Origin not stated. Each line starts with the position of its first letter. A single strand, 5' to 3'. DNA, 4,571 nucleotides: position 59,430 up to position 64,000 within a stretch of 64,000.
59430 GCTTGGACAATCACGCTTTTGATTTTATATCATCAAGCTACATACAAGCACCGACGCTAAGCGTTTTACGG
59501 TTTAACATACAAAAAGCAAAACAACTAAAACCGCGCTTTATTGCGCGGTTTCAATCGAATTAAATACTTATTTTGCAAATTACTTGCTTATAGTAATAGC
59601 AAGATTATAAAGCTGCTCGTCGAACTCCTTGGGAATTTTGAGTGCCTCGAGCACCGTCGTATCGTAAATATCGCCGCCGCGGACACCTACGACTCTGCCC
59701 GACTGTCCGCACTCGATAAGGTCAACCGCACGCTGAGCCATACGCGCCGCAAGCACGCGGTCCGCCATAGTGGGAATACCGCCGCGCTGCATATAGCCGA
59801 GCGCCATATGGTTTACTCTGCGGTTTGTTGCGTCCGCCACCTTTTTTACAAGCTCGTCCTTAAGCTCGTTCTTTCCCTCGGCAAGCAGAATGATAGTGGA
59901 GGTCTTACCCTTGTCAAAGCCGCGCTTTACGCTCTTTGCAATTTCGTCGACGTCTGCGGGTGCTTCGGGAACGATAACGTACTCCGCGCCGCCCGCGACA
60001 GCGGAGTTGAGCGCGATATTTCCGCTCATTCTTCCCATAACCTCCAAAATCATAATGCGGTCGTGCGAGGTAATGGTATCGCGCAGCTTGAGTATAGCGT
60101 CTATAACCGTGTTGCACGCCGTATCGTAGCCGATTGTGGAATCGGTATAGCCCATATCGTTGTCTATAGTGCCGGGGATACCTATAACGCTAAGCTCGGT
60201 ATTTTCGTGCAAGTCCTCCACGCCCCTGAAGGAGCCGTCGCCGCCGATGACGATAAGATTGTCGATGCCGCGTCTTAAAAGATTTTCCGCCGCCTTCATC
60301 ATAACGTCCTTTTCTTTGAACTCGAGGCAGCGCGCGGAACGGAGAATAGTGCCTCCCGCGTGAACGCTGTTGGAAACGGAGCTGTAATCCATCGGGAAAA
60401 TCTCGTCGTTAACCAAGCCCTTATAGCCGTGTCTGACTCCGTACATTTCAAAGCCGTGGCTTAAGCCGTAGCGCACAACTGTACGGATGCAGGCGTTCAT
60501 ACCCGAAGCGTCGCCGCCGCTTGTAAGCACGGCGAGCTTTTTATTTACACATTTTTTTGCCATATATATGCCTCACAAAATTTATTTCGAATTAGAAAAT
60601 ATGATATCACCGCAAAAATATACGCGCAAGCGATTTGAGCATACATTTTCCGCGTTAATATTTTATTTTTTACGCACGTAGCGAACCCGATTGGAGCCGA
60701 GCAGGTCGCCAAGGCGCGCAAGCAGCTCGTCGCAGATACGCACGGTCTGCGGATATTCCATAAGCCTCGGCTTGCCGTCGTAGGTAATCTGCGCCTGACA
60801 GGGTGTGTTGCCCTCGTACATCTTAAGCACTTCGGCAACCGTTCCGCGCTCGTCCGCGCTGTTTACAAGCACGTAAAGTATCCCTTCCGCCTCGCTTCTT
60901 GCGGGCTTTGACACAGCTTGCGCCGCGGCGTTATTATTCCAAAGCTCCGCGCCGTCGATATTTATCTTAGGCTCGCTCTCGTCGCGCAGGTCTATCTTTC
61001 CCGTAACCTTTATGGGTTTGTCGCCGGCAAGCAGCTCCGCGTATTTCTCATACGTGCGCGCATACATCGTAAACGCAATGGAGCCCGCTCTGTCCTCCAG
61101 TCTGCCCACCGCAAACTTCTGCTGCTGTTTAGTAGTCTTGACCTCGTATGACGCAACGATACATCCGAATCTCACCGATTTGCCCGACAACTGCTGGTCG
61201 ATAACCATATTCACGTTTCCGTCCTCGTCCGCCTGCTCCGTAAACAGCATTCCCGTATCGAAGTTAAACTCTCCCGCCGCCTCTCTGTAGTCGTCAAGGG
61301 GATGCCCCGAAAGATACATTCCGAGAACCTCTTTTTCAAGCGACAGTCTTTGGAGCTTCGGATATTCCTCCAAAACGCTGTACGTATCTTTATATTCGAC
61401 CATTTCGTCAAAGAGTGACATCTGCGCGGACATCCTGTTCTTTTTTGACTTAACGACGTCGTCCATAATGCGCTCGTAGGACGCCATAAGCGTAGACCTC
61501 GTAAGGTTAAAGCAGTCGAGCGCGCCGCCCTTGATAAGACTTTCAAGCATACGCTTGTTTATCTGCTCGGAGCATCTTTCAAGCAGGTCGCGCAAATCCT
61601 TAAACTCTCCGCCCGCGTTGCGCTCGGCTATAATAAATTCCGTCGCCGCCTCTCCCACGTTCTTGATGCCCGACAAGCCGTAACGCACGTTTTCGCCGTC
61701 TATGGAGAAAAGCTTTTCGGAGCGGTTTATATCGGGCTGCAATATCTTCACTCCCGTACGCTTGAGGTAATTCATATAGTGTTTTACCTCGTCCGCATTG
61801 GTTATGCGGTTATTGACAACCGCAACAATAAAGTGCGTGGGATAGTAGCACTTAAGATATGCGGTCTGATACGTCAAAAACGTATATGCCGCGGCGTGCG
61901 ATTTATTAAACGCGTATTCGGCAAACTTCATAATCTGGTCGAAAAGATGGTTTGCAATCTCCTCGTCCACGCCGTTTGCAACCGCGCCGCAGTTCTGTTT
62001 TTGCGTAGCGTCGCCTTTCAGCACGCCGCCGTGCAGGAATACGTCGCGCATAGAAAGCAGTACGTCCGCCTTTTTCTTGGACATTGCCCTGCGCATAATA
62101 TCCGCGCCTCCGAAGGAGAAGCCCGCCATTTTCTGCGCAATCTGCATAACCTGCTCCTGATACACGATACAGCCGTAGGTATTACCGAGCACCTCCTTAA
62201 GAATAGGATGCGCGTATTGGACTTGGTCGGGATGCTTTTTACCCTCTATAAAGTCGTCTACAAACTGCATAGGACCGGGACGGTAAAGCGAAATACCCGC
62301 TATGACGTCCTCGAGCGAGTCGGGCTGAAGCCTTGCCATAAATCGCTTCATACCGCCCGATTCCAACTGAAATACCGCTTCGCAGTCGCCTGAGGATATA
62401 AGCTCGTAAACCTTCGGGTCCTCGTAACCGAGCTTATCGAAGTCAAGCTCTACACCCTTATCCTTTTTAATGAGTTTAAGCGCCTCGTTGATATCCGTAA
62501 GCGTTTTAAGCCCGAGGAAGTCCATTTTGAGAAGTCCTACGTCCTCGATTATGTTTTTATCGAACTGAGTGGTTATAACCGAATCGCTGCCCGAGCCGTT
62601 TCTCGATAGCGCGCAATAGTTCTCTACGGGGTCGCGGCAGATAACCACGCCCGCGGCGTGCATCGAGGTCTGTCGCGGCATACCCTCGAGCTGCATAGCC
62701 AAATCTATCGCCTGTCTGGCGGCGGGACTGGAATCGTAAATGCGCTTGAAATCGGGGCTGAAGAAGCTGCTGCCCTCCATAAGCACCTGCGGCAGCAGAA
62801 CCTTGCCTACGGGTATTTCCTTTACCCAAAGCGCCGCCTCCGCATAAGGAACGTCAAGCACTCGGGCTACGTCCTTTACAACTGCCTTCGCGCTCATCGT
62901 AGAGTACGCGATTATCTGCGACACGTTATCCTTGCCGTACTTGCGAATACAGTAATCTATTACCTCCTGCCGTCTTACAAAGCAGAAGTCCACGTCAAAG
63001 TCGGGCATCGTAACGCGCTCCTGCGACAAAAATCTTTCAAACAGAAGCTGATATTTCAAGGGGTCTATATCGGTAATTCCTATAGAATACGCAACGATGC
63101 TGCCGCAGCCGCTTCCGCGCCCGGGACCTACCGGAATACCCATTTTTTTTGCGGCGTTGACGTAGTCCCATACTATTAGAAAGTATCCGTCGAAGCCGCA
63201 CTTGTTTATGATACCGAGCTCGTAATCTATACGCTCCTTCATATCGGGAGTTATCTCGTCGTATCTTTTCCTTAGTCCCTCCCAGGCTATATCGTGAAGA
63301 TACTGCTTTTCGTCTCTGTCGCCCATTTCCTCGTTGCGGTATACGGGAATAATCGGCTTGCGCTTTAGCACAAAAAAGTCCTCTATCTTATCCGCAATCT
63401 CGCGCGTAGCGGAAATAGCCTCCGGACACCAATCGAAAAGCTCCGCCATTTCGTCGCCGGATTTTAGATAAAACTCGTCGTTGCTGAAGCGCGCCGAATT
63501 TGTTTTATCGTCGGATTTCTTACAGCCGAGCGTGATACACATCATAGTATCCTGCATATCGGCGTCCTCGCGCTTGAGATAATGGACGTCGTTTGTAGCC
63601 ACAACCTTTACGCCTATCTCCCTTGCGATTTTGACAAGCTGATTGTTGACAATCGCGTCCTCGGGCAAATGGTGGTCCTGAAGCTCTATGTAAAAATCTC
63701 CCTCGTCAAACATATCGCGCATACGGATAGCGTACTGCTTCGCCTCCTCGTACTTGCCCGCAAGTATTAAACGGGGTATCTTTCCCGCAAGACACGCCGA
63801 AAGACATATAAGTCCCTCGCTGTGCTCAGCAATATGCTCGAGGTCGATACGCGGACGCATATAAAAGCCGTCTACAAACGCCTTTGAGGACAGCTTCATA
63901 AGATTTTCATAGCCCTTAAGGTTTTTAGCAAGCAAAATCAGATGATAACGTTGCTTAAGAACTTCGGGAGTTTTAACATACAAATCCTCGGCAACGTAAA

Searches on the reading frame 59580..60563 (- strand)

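Call 34: search_protein_families(library=pfam, proteins=[window:59580-60563:-], max_evalue=0.0001)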
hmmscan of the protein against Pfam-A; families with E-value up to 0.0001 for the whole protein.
window:59580-60563:- (327 aa): 2 families
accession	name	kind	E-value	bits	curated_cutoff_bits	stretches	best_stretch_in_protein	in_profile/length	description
PF00365.25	PFK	-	1.3e-100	336.8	30.9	1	9-283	1-277/277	Phosphofructokinase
PF01513.26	NAD_kinase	-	8.5e-05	23.3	25.5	0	87-130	60-103/130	ATP-NAD kinase N-terminal domain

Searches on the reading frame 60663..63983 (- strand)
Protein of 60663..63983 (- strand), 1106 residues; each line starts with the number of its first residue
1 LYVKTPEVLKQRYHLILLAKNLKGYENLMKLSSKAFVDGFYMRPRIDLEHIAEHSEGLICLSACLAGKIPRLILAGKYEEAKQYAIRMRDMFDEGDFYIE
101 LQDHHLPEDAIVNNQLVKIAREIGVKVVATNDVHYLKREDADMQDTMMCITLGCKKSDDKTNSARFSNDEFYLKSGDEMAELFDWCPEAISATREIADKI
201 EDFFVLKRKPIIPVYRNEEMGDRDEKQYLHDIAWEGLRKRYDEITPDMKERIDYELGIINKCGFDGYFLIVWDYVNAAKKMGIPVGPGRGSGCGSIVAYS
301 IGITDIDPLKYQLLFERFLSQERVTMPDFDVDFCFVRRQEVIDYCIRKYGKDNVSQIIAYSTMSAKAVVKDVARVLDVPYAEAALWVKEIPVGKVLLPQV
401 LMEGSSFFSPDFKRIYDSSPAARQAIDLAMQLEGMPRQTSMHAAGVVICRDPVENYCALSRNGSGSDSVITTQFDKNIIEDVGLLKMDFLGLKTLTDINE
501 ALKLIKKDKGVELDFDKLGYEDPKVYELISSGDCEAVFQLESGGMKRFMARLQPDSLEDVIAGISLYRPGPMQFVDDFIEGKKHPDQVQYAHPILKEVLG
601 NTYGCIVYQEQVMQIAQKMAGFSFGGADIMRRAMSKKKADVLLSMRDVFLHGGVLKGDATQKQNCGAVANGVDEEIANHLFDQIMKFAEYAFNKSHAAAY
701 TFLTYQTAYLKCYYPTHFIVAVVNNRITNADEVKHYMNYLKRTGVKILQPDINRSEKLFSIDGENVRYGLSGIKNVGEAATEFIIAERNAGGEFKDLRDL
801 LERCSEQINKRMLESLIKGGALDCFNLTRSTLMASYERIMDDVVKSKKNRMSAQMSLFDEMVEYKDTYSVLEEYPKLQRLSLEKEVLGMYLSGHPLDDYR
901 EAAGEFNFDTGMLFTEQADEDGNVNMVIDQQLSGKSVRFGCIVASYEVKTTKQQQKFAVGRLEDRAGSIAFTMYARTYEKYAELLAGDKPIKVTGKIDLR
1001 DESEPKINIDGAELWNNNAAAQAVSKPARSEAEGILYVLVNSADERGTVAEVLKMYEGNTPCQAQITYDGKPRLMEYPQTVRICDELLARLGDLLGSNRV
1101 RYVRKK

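Call 34: search_protein_families(library=pfam, proteins=[window:60663-63983:-], max_evalue=0.0001)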
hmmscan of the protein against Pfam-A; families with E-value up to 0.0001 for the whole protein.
window:60663-63983:- (1106 aa): 5 families
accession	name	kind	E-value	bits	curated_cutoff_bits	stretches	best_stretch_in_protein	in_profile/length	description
PF07733.18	DNA_pol3_alpha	-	7.6e-94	314.6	23.9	1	227-491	1-260/260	Bacterial DNA polymerase III alpha NTPase domain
PF17657.6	DNA_pol3_finger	-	1.3e-57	194.2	22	1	494-653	1-162/166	Bacterial DNA polymerase III alpha subunit finger domain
PF14579.12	HHH_6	-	2.5e-28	98.5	25.6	1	744-832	1-90/90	Helix-hairpin-helix motif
PF02811.25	PHP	-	4.8e-27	95.7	26.4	1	9-104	69-164/164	PHP domain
PF01336.31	tRNA_anti-codon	-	3.7e-05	24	27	1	948-1013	7-73/75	OB-fold nucleic acid binding domain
